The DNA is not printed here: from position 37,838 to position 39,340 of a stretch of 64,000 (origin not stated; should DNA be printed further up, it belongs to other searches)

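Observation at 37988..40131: Radical SAM/SPASM enzyme translationally coupled to a MenA-like UbiA prenyltransferase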

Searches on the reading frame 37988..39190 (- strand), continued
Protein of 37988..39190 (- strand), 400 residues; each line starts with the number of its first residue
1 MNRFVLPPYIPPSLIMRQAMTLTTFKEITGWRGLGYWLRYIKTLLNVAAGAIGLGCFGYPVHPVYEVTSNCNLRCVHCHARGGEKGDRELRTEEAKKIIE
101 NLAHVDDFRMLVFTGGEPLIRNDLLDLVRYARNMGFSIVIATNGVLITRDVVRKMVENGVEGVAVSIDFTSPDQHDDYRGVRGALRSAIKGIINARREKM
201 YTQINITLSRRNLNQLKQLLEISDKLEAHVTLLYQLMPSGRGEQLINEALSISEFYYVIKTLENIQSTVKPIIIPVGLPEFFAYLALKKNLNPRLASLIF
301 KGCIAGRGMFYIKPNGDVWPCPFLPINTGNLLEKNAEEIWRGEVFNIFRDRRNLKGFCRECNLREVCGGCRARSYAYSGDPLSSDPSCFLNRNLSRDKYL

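Call 49: predict_structure(alignment_id=A1)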
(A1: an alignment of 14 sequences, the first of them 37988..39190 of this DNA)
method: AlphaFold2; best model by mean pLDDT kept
length: 400 residues; sequences in the alignment: 14
mean_pLDDT: 83.2   pTM: 0.86
mean pLDDT of the five models: 83.2, 83.0, 76.9, 76.3, 73.3
residues with pLDDT >= 90: 157; 70-90: 185; 50-70: 43; < 50: 15
segments of 3 or more residues with pLDDT < 50: 54-59, 395-400
pLDDT, mean of each block of 10 residues (from residue 1): 61 66 82 79 65 47 86 81 67 96 85 90 96 92 94 95 95 94 96 95 92 94 93 82 81 86 89 80 85 81 62 90 84 92 86 89 83 83 83 52
secondary structure, 60 per line:
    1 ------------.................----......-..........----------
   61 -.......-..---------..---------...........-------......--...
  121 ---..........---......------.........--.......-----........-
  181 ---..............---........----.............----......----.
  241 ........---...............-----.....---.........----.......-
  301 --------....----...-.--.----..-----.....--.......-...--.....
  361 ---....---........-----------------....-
elements in order: H13-29 H34-39 H41-50 E62-68 H92-102 E110-115 H124-133 E137-142 H149-157 E160-166 H172-179 H184-197 E201-208 H213-225 E230-235 H240-248 H252-266 E272-276 H280-288 H293-299 E309-312 E317-319 H336-340 H343-349 H356-360 H364-367 H371-378 H396-399

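Call 51: search_protein_families(library=pfam, proteins=[L019:5119-6915:-, L027:4940-6712:-, L026:5244-6881:+, L028:6030-7982:+, L030:9601-11631:-, L031:9521-11137:+, L031:11086-12786:-, L036:9819-11501:-, L036:11613-13454:-, L045:1749-3470:+], max_evalue=0.00001)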
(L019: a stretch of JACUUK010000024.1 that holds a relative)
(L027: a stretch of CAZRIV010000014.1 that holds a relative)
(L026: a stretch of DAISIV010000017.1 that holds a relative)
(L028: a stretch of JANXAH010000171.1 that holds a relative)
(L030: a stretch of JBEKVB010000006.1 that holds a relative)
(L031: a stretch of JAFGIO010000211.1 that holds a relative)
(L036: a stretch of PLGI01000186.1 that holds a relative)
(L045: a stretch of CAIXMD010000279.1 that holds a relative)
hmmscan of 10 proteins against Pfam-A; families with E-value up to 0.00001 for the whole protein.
L019:5119-6915:- (598 aa): 2 families
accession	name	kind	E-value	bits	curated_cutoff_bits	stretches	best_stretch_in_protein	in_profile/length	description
PF07715.20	Plug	-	1.3e-21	77.6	23.9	1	49-153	5-107/107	TonB-dependent Receptor Plug Domain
PF00593.30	TonB_dep_Rec_b-barrel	-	1.4e-19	71.7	27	1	190-569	42-436/436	TonB dependent receptor-like, beta-barrel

L027:4940-6712:- (590 aa): 5 families
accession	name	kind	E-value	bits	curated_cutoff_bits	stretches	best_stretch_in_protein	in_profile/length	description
PF00015.26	MCPsignal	-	1.2e-46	159.1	34.6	1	362-510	9-171/172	Methyl-accepting chemotaxis protein (MCP) signalling domain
PF17202.10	sCache_3_3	-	2.4e-34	118.3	28.8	1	111-213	2-104/107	Single cache domain 3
PF17201.10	Cache_3-Cache_2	-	3e-26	92.8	27.7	1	102-214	74-192/299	Cache 3/Cache 2 fusion domain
PF17203.10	sCache_3_2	-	5.5e-16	59.3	28.4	1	77-215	7-137/140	Single cache domain 3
PF00672.30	HAMP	-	6.6e-09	36.4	25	1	246-291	9-52/53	HAMP domain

L026:5244-6881:+ (545 aa): 2 families
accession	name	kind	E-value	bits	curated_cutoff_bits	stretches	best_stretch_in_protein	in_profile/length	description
PF00384.28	Molybdopterin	-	2.3e-59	201.7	24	1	12-342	97-352/353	Molybdopterin oxidoreductase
PF01568.27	Molydop_binding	-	1.1e-28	99.9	26.8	1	426-531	2-110/110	Molydopterin dinucleotide binding domain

L028:6030-7982:+ (650 aa): 3 families
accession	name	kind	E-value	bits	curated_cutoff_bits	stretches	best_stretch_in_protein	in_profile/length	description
PF01380.27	SIS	-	1.5e-55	187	25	2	503-631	2-129/131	SIS domain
PF13522.11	GATase_6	-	3.7e-19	69.5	27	1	101-215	9-113/130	Glutamine amidotransferase domain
PF13537.11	GATase_7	-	2.5e-13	50.6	25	1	119-238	10-122/123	Glutamine amidotransferase domain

L030:9601-11631:- (676 aa): 4 families
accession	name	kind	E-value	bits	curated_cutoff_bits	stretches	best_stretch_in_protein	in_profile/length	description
PF02702.23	KdpD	-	4e-92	307.8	26.1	1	23-231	1-209/210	Osmosensitive K+ channel His kinase sensor domain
PF13493.11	DUF4118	-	3.5e-26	91.5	28.4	1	402-504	1-103/107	Domain of unknown function (DUF4118)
PF00582.32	Usp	-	9.2e-09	36.4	24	1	253-363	3-128/141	Universal stress protein family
PF13492.12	GAF_3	-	1.3e-07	32.5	27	1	561-670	9-128/129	GAF domain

L031:9521-11137:+ (538 aa): 0 families

L031:11086-12786:- (566 aa): 2 families
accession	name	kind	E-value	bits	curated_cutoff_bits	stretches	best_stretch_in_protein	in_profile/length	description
PF02463.25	SMC_N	-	7.1e-20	71.8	40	1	1-512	1-213/220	RecF/RecN/SMC N terminal domain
PF13476.12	AAA_23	-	1.7e-10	42.3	27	1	5-212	2-171/201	AAA domain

L036:9819-11501:- (560 aa): 2 families
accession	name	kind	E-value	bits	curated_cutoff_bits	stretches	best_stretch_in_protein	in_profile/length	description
PF02702.23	KdpD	-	1.6e-92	309.2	26.1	1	17-226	1-210/210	Osmosensitive K+ channel His kinase sensor domain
PF00359.27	PTS_EIIA_2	-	2.2e-17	63.8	27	1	414-555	2-143/144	Phosphoenolpyruvate-dependent sugar phosphotransferase system, EIIA 2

L036:11613-13454:- (613 aa): 6 families
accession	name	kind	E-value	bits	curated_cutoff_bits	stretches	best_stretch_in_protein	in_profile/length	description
PF02518.31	HATPase_c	-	3.8e-32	111.5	26.4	1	495-602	2-109/111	Histidine kinase-, DNA gyrase B-, and HSP90-like ATPase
PF00512.31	HisKA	-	6.5e-17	61.8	26.9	1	381-448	2-66/66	His Kinase A (phospho-acceptor) domain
PF00672.30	HAMP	-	1.4e-14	54.6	25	1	198-249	1-52/53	HAMP domain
PF00989.32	PAS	-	7.7e-08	32.8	22.6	1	268-371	5-113/113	PAS fold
PF08448.16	PAS_4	-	1.5e-07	32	23.1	1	270-375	1-109/110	PAS fold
PF12729.13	4HB_MCP_1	-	2.2e-06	27.8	27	1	3-171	3-178/181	Four helix bundle sensory module for signal transduction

L045:1749-3470:+ (573 aa): 3 families
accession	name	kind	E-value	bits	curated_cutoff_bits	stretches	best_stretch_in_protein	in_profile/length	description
PF00890.30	FAD_binding_2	-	3.8e-114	382.5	20.4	1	6-394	1-414/414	FAD binding domain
PF02910.25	Succ_DH_flav_C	-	2.2e-45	154.2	20.8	1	448-573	1-130/130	Fumarate reductase flavoprotein C-term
PF01266.30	DAO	-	1.1e-08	35.5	27.9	1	6-204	1-209/353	FAD dependent oxidoreductase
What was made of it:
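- SdhA-like flavoprotein directly upstream in L045 (call 51). Molybdopterin oxidoreductase directly upstream in L026 (call 51).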

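Call 52: fold_search(model_id=the predicted structure, library=pdb)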
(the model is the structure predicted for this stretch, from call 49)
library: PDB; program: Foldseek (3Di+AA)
matches with E <= 10: 1767; with E <= 0.001: 179
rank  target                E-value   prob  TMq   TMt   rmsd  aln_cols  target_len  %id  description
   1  6c8v                  4.7e-14  1.00  0.54  0.67   7.1       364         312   19  X-ray structure of PqqE from Methylobacterium extorquens (released 2018-02-14)
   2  5v1t_A                1.0e-13  1.00  0.66  0.60   4.2       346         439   20  Crystal structure of Streptococcus suis SuiB bound to precursor peptide SuiA (released 2017-08-30)
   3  5v1q_A                3.8e-13  1.00  0.62  0.58   4.7       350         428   18  Crystal structure of Streptococcus suis SuiB (released 2017-08-30)
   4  5v1s_A                6.8e-13  1.00  0.63  0.59   4.5       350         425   18  Crystal structure of Streptococcus suis SuiB bound to S-adenosylmethionine (released 2017-08-30)
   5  5v1s_B                8.5e-13  1.00  0.62  0.59   8.3       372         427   18  Crystal structure of Streptococcus suis SuiB bound to S-adenosylmethionine (released 2017-08-30)
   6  6efn                  9.0e-13  1.00  0.56  0.58   5.3       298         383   20  Structure of a RiPP maturase, SkfB (released 2018-10-24)
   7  5v1q_B                1.7e-12  1.00  0.64  0.59   4.4       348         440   19  Crystal structure of Streptococcus suis SuiB (released 2017-08-30)
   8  7vob                  1.2e-11  1.00  0.53  0.64   5.4       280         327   19  The crystal structure of a Radical SAM Enzyme BlsE involved in the Biosynthesis of Blasticidin S (released 2022-05-04)
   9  4k39_B                1.3e-11  1.00  0.62  0.68   4.3       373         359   17  Native anSMEcpe with bound AdoMet and Cp18Cys peptide (released 2013-05-08)
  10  4k37_A                2.1e-11  1.00  0.62  0.68   4.7       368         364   17  Native anSMEcpe with bound AdoMet (released 2013-05-08)
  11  4k38_A                2.6e-11  1.00  0.58  0.63   5.8       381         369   16  Native anSMEcpe with bound AdoMet and Kp18Cys peptide (released 2013-05-08)
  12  4k36_A                2.6e-11  1.00  0.60  0.63   4.9       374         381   16  His6 tagged anSMEcpe with bound AdoMet (released 2013-05-08)
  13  4k39_A                3.7e-11  1.00  0.61  0.67   4.9       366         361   16  Native anSMEcpe with bound AdoMet and Cp18Cys peptide (released 2013-05-08)
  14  4k37_B                3.9e-11  1.00  0.62  0.67   4.7       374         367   16  Native anSMEcpe with bound AdoMet (released 2013-05-08)
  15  4k36_B                5.6e-11  1.00  0.61  0.66   4.8       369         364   16  His6 tagged anSMEcpe with bound AdoMet (released 2013-05-08)
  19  7tol                  4.5e-10  1.00  0.46  0.38   3.3       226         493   25  X-ray crystal structure of glycerol dibiphytanyl glycerol tetraether - macrocyclic archaeol synthase (GDGT-MAS) from Met (released 2022-08-31)
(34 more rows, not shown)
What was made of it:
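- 37988..39190 (-): Radical SAM/SPASM enzyme, 400 aa; second gene of the pair. The AF2 model (pLDDT 83) matches the PqqE, SuiB and anSME folds (calls 49, 52).
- It also appears in the fold search at 25% identity (call 52).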
